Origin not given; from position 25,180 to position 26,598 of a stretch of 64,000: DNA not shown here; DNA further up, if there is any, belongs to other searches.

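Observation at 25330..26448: Prion-like Pro/Gln/Tyr-rich disordered protein with a folded HEAT-like C-terminus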

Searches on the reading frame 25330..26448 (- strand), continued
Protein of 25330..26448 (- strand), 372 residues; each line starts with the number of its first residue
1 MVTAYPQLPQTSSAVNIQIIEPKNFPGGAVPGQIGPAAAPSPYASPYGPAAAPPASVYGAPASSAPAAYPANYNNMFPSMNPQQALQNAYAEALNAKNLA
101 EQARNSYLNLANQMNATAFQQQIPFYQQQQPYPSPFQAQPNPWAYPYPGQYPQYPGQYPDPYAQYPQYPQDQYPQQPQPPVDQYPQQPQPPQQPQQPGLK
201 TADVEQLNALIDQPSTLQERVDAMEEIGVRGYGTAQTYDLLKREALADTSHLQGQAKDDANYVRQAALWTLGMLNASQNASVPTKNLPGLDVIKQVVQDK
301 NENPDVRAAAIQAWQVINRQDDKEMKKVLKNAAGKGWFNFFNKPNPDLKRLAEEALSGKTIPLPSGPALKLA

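Call 46: search_protein_families(library=pfam, proteins=[P0039, P0061, P0066, P0068, P0071, P0074, P0076, P0058, P0049, P0027], max_evalue=0.001)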
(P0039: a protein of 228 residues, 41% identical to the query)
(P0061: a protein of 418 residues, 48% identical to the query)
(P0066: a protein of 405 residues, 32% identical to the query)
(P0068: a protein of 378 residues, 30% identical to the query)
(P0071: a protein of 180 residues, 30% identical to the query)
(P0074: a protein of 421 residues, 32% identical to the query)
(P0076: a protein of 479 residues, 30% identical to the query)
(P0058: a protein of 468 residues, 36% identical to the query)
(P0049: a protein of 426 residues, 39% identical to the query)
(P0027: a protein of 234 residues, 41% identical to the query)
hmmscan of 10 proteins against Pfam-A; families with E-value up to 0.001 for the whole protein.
P0039 (228 aa): 0 families

P0061 (418 aa): 3 families
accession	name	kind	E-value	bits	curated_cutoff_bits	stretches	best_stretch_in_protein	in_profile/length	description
PF01764.32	Lipase_3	-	3.7e-15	56.5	22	1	70-212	1-137/140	Lipase (class 3)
PF00975.26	Thioesterase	-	7.5e-05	23.5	26.4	1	119-181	40-102/226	Thioesterase domain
PF12697.13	Abhydrolase_6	-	0.00052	21.2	26.3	0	117-268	42-170/217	Alpha/beta hydrolase family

P0066 (405 aa): 1 family
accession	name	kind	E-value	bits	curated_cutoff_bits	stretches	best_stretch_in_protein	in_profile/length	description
PF04970.19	LRAT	-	1.3e-14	55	24.3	1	2-99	4-118/120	Lecithin retinol acyltransferase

P0068 (378 aa): 3 families
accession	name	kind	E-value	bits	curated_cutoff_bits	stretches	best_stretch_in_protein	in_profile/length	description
PF01764.32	Lipase_3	-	1.8e-20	73.7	22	1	25-125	30-137/140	Lipase (class 3)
PF00975.26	Thioesterase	-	0.00013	22.7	26.4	1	42-95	50-103/226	Thioesterase domain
PF11187.14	Mbeg1-like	-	0.00039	20.4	21.1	1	55-96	82-123/224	Mbeg1-like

P0071 (180 aa): 0 families

P0074 (421 aa): 1 family
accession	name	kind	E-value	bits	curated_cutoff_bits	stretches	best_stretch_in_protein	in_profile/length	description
PF04970.19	LRAT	-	1e-16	61.8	24.3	1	3-103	5-118/120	Lecithin retinol acyltransferase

P0076 (479 aa): 1 family
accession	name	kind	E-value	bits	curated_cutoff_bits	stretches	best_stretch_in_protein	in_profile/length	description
PF04970.19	LRAT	-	7.2e-18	65.5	24.3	1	63-162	5-119/120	Lecithin retinol acyltransferase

P0058 (468 aa): 1 family
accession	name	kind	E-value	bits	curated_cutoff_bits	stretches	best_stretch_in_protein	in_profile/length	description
PF01764.32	Lipase_3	-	2.6e-13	50.5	22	1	106-206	30-137/140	Lipase (class 3)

P0049 (426 aa): 1 family
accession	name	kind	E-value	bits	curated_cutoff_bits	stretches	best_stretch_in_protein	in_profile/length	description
PF04970.19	LRAT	-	6.2e-26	91.5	24.3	1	3-106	5-119/120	Lecithin retinol acyltransferase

P0027 (234 aa): 2 families
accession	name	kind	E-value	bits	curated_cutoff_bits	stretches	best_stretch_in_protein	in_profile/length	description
PF13646.12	HEAT_2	-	1.3e-05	25.8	27.7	1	130-217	14-87/88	HEAT repeats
PF02985.28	HEAT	-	2.4e-05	24.6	23.5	0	127-143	11-27/31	HEAT repeat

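Call 47: find_encoding_contigs(protein=P0065, flank=8000, max_places=4)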
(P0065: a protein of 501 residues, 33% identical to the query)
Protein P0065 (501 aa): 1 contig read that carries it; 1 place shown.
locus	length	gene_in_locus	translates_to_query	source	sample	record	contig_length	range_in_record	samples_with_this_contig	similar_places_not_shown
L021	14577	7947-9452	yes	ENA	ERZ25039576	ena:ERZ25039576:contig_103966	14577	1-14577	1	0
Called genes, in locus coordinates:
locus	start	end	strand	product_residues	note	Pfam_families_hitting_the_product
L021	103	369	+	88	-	PF07362:CcdA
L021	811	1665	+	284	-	PF13340:DUF4096 (weak), PF01609:DDE_Tnp_1, PF13586:DDE_Tnp_1_2 (weak)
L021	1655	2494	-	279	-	PF13340:DUF4096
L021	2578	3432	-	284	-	PF13340:DUF4096 (weak), PF01609:DDE_Tnp_1, PF13586:DDE_Tnp_1_2 (weak)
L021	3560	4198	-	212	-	-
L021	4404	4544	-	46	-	-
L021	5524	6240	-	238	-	PF05860:TPS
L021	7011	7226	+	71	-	-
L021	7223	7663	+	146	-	-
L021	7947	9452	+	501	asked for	PF01764:Lipase_3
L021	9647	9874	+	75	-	-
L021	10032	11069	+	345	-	-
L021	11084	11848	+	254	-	PF00142:Fer4_NifH (weak), PF01656:CbiA, PF02374:ArsA_ATPase (weak), PF06564:CBP_BcsQ, PF09140:MipZ, PF10609:ParA, PF13614:AAA_31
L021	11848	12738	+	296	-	PF02195:ParB_N, PF17762:HTH_ParB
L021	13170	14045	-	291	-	PF10134:RPA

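Call 48: find_encoding_contigs(protein=P0049, flank=8000, max_places=4)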
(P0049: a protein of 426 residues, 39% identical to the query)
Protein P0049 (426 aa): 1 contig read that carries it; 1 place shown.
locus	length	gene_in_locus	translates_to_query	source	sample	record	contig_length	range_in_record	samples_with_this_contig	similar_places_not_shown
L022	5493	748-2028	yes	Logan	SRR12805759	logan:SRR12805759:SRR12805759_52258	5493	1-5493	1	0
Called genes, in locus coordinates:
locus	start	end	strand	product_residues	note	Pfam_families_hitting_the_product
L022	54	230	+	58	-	-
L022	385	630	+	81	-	-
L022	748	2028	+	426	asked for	PF04970:LRAT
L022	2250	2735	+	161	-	PF04970:LRAT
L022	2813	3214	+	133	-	-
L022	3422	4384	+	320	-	-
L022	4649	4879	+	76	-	-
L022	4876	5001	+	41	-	-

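Call 49: find_encoding_contigs(protein=P0030, flank=8000, max_places=4)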
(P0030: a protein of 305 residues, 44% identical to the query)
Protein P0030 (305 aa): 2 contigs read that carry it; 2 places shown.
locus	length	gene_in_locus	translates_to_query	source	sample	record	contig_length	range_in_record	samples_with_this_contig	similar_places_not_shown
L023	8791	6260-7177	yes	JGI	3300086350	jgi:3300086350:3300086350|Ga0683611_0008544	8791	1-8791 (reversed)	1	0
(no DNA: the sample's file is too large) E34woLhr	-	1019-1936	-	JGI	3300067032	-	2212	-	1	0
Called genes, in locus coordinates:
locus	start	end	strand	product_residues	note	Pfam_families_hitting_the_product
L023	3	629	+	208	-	?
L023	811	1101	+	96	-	-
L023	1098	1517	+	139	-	PF01850:PIN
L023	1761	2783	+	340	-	PF13379:NMT1_2, PF09084:NMT1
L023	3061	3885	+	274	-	PF13676:TIR_2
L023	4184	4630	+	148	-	PF08332:CaMKII_AD, PF13577:SnoaL_4, PF13474:SnoaL_3, PF14534:DUF4440, PF12680:SnoaL_2, PF27546:MICAH (weak)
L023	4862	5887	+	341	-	-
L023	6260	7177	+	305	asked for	PF13676:TIR_2, PF13646:HEAT_2 (faint)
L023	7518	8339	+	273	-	PF00561:Abhydrolase_1, PF12146:Hydrolase_4, PF12697:Abhydrolase_6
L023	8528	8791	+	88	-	?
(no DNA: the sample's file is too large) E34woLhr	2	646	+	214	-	?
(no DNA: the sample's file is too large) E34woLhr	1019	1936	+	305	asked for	PF13676:TIR_2, PF13646:HEAT_2 (faint)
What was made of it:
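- Fusion genes sit in mixed contexts: plasmid partition, transposase and toxin-antitoxin genes (calls 47-49).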

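Call 50: search_protein_families(library=padloc, proteins=[window:25330-26448:-, P0024, P0025, P0030, P0021, P0065, P0020, P0049, P0006, L013:156-2612:+], max_evalue=0.01)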
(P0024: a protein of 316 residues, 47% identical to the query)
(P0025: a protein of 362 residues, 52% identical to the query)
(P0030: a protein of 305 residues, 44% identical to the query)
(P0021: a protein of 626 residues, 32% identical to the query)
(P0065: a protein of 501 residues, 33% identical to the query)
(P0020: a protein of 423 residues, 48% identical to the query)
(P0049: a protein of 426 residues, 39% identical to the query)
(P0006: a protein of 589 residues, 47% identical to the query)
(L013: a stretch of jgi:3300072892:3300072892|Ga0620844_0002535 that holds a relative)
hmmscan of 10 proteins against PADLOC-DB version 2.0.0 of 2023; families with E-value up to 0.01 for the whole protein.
window:25330-26448:- (372 aa): 0 families

P0024 (316 aa): 10 families
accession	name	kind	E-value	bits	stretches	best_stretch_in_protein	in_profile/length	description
PDLC02421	Aga_TIR-PNTD1-PNTD2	-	1.3e-20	71.9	1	18-132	22-135/430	Class I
PDLC02403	Aga_TIR-PNTD1-PNTD2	-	1.7e-19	68.2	1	20-133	23-135/443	Class I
PDLC02416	Aga_REase-TIR-PNTD1-PNTD2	-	1e-12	45.5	1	6-133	161-282/572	Class I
PDLC02012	SAVED5--SAVED_TIR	-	2.3e-10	38.2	1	2-82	15-95/404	-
PDLC02400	Aga_TIR-PNTD1-PNTD2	-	1.3e-09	35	1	17-144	204-330/639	Class I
PDLC05062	PDC-S66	-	4.1e-08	31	1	3-67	151-216/282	-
PDLC00420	ThsB1|ThsB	-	1.3e-05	22.5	1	3-101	4-102/319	TIR-like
PDLC00434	ThsB1|ThsB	-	1.5e-05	22.3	1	2-75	140-213/396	TIR-like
PDLC00424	ThsB1|ThsB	-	0.00047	18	1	13-67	115-169/234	TIR-like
PDLC00728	Effector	-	0.0076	13.2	0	3-65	12-74/432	TIR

P0025 (362 aa): 7 families
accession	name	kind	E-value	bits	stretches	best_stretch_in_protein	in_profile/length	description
PDLC00420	ThsB1|ThsB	-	4.3e-17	60.3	1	8-152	2-145/319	TIR-like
PDLC02012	SAVED5--SAVED_TIR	-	4.2e-15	53.7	1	3-170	9-164/404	-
PDLC05062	PDC-S66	-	3.4e-09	34.6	1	9-99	150-238/282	-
PDLC00727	Effector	-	8.8e-08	29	1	9-93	175-258/590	TIR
PDLC00728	Effector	-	4.9e-06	23.8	1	6-97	8-98/432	TIR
PDLC02013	SAVED5--SAVED_TIR_JAB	-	5.4e-06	23.2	1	9-100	174-264/584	-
PDLC03925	OloA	-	0.0016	15.8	1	33-305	52-267/596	-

P0030 (305 aa): 1 family
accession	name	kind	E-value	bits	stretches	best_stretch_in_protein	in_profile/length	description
PDLC05062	PDC-S66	-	0.0028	15.2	1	14-106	153-240/282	-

P0021 (626 aa): 0 families

P0065 (501 aa): 0 families

P0020 (423 aa): 0 families

P0049 (426 aa): 0 families

P0006 (589 aa): 0 families

L013:156-2612:+ (818 aa): 0 families
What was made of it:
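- On Known anti-phage defence proteins (PADLOC): Only the TIR parts of the TIR fusions match ThsB / SAVED-TIR / Aga models (call 50).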

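Call 51: search_protein_families(library=ncbifam, proteins=[window:25330-26448:-], max_evalue=0.01)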
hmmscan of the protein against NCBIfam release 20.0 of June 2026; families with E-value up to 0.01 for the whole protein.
window:25330-26448:- (372 aa): 1 family
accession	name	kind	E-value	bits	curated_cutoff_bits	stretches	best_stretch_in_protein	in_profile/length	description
TIGR02976.1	phageshock_pspB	equivalog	0.0037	17.5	51.7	1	196-227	33-64/75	envelope stress response membrane protein PspB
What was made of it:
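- Tried and rejected: NCBIfam and PADLOC: no family for the protein (calls 50, 51).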

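Call 61: find_encoding_contigs(protein=P0036, flank=10000, max_places=3)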
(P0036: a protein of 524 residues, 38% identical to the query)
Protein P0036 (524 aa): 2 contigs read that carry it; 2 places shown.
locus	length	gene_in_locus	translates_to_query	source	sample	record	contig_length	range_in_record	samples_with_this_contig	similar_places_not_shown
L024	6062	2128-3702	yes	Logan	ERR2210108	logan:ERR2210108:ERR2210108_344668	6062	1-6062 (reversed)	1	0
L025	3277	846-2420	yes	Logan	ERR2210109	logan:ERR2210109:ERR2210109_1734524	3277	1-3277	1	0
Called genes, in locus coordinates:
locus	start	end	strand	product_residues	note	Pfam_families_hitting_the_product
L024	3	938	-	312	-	?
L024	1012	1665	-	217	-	PF01025:GrpE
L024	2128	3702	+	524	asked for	PF13646:HEAT_2 (weak)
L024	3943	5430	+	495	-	PF09992:NAGPA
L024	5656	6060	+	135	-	?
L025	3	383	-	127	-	?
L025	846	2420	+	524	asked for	PF13646:HEAT_2 (weak)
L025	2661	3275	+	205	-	?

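Call 62: find_encoding_contigs(protein=P0057, flank=10000, max_places=3)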
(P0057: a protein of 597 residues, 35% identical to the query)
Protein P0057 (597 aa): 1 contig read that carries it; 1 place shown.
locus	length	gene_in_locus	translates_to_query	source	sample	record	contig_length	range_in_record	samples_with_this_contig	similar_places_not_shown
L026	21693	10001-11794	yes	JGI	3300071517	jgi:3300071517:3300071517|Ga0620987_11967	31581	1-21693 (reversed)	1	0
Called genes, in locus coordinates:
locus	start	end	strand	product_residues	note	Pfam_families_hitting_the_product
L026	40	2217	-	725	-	PF13629:T2SS-T3SS_pil_N, PF00263:Secretin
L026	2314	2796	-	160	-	PF16976:RcpC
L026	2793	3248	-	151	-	PF08666:SAF, PF16976:RcpC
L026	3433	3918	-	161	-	-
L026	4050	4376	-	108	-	-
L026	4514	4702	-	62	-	-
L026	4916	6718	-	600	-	-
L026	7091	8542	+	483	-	PF00749:tRNA-synt_1c, PF19269:Anticodon_2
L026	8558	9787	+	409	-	PF00383:dCMP_cyt_deam_1, PF14437:MafB19-deam, PF01872:RibD_C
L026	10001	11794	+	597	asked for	-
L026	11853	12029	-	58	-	-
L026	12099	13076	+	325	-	PF01757:Acyl_transf_3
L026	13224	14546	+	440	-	PF02481:DNA_processg_A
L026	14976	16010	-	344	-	-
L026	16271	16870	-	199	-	PF02777:Sod_Fe_C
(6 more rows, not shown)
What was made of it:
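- The most distant member examined (P0057) lies in a different neighbourhood (call 62).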

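Call 65: predict_structure(alignment_id=A3)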
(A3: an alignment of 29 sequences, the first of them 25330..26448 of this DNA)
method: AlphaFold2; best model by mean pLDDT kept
length: 372 residues; sequences in the alignment: 29
mean_pLDDT: 70.9   pTM: 0.53
mean pLDDT of the five models: 70.9, 70.6, 70.3, 70.2, 68.2
residues with pLDDT >= 90: 146; 70-90: 43; 50-70: 78; < 50: 105
segments of 3 or more residues with pLDDT < 50: 1-5, 13-27, 29-34, 37-41, 43-45, 50-52, 55-76, 143-145, 149-165, 369-372
pLDDT, mean of each block of 10 residues (from residue 1): 47 45 44 47 46 42 41 52 77 71 72 73 54 50 45 43 48 52 55 65 96 95 95 97 98 96 98 96 96 96 96 96 95 73 84 94 62 36
secondary structure, 60 per line:
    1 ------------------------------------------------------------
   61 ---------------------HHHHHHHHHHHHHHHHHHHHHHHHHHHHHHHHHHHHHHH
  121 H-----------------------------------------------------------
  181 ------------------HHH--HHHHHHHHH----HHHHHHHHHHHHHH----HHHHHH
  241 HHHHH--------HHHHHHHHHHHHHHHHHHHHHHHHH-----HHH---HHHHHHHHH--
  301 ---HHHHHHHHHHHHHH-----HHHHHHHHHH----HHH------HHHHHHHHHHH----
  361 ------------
elements in order: H82-121 H204-212 H217-230 H235-245 H254-278 H290-298 H304-317 H323-332 H346-356
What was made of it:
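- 26368..26448 (-): Conserved N-terminal motif, aa 1-27 (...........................). It is beta-strand-like and is not a Sec or Tat signal. AF2 pLDDT below 50 (call 65).
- Checked: Residues 1-80 and 122-198 mostly have pLDDT 41-55 (about 65 for the last few), i.e. they are predicted disordered (call 65).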

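Call 70: list_cluster_members(proteins=[P0002, P0005, P0007, P0008, P0021, P0006, P0044, P0048, P0027, P0016])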
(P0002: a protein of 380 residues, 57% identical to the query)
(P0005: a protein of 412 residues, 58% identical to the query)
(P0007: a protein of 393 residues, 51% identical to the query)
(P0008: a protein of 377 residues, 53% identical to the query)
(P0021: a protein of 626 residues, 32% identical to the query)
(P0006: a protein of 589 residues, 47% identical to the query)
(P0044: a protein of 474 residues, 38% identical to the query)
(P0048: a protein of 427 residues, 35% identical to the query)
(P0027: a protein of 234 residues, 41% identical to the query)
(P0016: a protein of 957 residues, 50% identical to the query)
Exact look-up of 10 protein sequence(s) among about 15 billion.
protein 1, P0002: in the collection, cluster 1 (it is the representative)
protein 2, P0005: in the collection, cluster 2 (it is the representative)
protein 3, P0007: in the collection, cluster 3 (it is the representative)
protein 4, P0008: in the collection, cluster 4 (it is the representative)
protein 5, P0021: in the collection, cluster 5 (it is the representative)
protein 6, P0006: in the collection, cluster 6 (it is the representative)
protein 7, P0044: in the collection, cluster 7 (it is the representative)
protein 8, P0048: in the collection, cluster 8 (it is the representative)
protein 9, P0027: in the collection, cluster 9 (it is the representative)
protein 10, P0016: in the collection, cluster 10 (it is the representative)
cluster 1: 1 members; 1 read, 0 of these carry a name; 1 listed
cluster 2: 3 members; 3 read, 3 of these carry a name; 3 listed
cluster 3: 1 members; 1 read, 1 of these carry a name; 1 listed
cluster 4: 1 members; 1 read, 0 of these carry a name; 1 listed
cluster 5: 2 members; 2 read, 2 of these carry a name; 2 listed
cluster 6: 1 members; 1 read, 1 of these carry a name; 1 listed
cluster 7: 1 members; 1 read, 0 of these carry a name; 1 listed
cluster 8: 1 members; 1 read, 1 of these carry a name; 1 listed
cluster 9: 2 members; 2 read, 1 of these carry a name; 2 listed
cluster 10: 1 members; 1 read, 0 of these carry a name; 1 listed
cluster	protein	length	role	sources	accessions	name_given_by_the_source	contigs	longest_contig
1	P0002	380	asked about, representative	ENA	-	-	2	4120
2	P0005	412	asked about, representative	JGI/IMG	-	hypothetical protein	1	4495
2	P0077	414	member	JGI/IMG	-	hypothetical protein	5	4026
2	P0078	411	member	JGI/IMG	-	hypothetical protein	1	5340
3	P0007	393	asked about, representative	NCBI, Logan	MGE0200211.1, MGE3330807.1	MAG: hypothetical protein AB7P76_04505 [Candidatus Melainabacteria bacterium]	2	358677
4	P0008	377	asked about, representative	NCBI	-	-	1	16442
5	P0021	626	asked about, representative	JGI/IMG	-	hypothetical protein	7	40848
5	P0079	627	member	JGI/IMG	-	hypothetical protein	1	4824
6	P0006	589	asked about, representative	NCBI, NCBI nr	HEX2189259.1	MAG TPA: hypothetical protein VHG51_10200 [Longimicrobiaceae bacterium] | hypothetical protein [Longimicrobiaceae bacterium]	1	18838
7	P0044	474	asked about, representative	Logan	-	-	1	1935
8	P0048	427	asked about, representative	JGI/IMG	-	hypothetical protein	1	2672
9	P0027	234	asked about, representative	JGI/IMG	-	hypothetical protein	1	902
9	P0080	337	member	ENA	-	-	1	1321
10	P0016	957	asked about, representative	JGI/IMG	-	-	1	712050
